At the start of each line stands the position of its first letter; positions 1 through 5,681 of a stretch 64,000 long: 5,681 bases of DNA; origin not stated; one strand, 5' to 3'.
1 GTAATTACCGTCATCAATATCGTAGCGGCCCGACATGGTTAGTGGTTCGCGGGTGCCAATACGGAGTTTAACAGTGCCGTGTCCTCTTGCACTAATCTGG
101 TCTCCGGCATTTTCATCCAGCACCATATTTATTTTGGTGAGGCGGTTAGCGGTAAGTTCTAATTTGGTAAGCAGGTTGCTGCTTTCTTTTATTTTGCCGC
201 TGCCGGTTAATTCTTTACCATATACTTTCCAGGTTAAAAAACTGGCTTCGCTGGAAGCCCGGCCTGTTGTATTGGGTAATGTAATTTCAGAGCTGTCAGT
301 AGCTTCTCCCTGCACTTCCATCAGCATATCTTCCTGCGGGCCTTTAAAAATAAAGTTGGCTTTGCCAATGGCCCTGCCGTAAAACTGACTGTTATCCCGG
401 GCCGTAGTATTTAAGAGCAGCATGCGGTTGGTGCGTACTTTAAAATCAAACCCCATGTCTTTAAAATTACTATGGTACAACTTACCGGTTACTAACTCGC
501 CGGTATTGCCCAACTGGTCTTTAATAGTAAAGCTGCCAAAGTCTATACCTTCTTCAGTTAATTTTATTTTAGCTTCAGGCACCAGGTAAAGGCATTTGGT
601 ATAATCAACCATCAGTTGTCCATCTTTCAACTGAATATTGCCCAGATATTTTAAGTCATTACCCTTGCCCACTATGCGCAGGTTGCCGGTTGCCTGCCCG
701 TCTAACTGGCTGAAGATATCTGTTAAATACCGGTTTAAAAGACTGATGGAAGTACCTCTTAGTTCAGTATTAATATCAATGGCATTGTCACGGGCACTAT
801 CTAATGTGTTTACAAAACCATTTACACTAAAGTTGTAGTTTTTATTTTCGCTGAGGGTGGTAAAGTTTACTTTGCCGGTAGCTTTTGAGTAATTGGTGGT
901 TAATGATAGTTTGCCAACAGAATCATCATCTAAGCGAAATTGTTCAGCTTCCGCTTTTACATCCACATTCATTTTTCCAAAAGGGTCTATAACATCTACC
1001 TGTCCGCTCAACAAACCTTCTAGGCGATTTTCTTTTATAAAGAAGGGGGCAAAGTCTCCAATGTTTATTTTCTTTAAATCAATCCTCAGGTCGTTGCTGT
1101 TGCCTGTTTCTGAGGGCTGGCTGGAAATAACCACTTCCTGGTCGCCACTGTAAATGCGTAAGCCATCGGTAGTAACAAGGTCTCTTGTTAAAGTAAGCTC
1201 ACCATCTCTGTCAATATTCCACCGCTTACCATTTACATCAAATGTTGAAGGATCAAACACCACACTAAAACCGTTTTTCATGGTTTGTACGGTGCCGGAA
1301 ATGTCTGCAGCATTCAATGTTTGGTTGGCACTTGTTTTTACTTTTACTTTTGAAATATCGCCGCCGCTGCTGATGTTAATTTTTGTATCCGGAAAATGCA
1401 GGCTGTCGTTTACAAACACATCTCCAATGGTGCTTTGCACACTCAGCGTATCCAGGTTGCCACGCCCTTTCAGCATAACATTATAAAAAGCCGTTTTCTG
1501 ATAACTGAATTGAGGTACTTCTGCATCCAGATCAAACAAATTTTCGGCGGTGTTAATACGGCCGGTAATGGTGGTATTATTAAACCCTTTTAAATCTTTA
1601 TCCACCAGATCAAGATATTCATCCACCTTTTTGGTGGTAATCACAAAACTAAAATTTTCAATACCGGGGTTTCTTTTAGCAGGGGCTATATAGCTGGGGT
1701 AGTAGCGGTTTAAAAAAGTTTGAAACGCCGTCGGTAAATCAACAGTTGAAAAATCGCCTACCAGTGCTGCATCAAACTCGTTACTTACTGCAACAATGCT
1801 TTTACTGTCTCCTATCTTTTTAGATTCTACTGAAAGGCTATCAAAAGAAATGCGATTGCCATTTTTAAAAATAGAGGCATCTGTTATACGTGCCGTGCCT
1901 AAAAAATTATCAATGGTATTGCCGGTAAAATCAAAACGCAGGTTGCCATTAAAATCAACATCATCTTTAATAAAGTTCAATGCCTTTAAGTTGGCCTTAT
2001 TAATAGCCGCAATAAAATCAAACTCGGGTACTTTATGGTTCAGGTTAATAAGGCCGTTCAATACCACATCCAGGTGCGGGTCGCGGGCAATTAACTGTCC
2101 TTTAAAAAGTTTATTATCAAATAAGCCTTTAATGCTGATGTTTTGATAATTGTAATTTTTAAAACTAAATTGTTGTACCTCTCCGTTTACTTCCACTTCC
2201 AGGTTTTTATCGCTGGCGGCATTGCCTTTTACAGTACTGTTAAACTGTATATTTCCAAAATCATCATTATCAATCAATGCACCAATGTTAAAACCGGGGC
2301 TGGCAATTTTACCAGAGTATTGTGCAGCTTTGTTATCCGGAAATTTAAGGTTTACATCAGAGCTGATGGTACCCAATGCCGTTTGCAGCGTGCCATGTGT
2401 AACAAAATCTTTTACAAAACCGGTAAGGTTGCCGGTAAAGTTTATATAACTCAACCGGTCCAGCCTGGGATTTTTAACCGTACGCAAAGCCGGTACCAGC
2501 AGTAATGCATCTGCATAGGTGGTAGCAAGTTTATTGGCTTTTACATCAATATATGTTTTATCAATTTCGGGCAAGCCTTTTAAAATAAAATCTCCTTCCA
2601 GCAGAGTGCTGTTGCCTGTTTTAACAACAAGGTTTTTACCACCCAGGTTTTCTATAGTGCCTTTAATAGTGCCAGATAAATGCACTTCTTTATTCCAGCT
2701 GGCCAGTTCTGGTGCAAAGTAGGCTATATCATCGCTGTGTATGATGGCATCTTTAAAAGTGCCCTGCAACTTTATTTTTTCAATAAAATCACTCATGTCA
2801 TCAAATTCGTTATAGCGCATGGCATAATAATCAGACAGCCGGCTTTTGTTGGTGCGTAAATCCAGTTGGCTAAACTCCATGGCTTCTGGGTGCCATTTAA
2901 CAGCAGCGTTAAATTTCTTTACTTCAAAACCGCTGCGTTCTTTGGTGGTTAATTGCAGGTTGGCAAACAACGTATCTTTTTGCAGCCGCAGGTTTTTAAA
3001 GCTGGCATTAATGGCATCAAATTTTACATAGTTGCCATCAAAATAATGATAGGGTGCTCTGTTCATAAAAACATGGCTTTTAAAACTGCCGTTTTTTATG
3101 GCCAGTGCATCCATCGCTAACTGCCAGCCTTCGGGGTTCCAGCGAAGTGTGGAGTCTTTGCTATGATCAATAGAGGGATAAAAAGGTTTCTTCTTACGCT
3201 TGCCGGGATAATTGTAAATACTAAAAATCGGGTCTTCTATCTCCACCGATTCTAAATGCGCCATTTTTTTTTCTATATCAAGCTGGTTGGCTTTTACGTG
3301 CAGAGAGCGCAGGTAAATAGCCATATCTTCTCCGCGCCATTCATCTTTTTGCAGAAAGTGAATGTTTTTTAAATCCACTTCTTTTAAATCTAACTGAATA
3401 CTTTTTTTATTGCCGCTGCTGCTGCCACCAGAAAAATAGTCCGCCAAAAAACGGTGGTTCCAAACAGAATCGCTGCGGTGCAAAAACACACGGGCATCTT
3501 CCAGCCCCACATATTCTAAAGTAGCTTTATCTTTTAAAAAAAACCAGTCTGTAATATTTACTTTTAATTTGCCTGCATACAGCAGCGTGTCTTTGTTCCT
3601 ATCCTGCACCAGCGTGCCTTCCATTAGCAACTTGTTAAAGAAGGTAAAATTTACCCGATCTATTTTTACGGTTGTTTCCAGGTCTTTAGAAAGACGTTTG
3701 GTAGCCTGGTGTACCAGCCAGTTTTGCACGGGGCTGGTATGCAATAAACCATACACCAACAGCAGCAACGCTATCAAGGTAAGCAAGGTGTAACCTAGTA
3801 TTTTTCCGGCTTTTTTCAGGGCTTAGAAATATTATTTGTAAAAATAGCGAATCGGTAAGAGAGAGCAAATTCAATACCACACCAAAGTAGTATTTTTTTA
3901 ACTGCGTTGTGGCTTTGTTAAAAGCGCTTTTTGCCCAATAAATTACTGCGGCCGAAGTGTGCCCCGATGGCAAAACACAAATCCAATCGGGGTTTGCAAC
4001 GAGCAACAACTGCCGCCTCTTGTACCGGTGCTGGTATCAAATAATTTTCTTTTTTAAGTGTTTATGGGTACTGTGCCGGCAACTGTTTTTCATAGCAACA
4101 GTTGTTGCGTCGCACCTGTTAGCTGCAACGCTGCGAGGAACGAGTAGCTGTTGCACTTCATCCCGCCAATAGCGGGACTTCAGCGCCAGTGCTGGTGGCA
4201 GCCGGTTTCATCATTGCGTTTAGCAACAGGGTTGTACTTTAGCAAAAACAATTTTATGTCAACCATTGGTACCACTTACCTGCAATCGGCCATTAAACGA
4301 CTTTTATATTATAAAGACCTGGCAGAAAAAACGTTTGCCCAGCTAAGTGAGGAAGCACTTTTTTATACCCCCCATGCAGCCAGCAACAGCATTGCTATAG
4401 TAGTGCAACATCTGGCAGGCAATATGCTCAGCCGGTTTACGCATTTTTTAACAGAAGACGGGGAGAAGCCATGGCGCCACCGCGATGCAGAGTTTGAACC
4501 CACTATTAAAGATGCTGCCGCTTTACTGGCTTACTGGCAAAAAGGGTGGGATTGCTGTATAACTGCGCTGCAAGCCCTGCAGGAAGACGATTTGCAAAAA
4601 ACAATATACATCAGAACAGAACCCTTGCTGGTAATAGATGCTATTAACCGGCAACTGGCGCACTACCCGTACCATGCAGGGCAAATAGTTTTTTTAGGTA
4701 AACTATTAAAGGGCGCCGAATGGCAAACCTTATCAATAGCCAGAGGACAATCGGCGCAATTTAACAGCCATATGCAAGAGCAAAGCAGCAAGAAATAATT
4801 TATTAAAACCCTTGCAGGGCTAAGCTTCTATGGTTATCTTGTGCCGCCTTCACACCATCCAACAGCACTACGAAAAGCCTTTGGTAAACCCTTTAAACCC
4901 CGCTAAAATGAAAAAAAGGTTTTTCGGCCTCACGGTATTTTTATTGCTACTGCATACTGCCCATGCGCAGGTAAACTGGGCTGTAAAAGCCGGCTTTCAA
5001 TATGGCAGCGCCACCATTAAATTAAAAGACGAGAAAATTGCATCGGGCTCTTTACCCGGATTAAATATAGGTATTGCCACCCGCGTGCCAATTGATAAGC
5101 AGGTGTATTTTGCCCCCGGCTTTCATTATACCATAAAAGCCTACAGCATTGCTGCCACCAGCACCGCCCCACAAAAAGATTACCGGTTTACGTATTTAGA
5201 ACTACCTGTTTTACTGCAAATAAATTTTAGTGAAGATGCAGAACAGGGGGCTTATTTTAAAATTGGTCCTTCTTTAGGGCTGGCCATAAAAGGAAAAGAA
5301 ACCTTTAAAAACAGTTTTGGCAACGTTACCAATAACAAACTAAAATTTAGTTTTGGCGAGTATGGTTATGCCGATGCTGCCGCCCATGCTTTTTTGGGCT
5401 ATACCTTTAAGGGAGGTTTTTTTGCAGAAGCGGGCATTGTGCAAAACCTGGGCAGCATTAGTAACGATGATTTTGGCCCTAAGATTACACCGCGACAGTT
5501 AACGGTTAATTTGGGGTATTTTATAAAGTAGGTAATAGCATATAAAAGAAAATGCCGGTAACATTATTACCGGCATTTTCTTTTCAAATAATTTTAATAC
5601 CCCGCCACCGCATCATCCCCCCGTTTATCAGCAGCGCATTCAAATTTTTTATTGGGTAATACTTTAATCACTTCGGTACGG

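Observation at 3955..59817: Dense family of 100-200 bp palindromic intergenic elements built on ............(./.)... arms (17 loci in 64 kb)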

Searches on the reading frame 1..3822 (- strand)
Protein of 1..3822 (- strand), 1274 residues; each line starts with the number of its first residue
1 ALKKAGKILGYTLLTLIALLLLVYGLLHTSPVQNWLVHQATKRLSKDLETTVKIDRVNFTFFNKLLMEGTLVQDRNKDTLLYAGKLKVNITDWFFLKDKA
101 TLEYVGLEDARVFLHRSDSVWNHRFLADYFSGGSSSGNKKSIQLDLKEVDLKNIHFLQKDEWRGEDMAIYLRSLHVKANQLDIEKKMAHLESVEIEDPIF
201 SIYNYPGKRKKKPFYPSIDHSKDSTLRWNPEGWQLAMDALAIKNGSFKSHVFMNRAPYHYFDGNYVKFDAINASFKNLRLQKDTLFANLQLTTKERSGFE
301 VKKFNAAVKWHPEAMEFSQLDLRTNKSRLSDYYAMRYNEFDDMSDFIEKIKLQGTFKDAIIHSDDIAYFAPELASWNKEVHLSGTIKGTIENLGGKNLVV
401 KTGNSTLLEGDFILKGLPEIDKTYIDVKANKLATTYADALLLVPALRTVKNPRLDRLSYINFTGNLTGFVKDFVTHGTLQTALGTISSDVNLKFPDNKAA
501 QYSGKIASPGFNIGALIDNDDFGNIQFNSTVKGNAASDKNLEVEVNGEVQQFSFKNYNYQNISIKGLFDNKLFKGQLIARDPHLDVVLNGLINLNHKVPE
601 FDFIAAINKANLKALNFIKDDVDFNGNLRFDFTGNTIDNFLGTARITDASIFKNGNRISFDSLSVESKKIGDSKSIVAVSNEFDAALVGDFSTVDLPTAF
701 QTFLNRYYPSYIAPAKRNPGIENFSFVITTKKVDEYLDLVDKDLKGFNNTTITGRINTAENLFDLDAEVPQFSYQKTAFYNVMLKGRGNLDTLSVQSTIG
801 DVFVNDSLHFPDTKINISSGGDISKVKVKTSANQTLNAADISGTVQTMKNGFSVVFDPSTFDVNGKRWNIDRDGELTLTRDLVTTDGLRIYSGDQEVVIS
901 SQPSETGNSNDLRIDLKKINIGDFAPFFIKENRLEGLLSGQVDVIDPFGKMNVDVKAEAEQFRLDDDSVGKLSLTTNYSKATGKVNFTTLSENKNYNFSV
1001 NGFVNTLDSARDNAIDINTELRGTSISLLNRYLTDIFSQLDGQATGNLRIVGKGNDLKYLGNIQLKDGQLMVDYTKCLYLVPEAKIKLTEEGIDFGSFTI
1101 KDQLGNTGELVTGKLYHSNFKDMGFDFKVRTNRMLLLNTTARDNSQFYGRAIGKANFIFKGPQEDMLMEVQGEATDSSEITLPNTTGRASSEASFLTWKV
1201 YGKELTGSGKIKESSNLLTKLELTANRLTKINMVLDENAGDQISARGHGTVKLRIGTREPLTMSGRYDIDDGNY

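Call 76: search_protein_families(library=pfam, proteins=[window:1-3822:-], max_evalue=0.00001)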
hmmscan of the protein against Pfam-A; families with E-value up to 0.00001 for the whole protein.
window:1-3822:- (1274 aa): 1 family
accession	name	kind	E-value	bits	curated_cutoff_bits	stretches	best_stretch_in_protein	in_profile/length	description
PF05359.17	DUF748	-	1.1e-07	30.8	50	0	14-161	18-169/1037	Domain of Unknown Function (DUF748)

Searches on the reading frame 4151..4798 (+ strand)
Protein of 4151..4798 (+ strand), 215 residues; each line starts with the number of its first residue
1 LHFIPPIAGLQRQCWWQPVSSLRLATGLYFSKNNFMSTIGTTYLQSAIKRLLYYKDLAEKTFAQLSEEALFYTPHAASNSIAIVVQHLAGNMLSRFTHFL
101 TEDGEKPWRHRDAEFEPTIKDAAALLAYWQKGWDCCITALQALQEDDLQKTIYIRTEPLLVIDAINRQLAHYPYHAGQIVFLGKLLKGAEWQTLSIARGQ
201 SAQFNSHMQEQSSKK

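Call 76: search_protein_families(library=pfam, proteins=[window:4151-4798:+], max_evalue=0.00001)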
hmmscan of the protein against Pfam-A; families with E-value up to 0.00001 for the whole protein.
window:4151-4798:+ (215 aa): 2 families
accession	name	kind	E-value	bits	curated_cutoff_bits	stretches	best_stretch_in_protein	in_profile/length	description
PF07609.16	DUF1572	-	3e-66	222.6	23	1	39-200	2-163/163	Protein of unknown function (DUF1572)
PF12867.12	DinB_2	-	1.2e-10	42.4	24.8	1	58-179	9-128/128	DinB superfamily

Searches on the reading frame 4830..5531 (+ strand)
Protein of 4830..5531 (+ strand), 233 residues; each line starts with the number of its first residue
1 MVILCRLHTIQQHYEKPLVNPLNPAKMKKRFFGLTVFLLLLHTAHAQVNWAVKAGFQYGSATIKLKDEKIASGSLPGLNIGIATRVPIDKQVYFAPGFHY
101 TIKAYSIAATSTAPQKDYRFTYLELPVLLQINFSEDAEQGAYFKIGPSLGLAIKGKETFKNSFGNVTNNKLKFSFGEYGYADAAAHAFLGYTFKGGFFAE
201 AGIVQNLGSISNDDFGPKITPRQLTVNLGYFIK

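Call 78: search_protein_families(library=pfam, proteins=[window:4830-5531:+], max_evalue=0.001)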
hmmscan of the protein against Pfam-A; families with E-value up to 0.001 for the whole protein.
window:4830-5531:+ (233 aa): 1 family
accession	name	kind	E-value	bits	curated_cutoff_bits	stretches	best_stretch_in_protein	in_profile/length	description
PF13568.12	OMP_b-brl_2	-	1.1e-17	65.1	27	1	47-211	8-174/175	Outer membrane protein beta-barrel domain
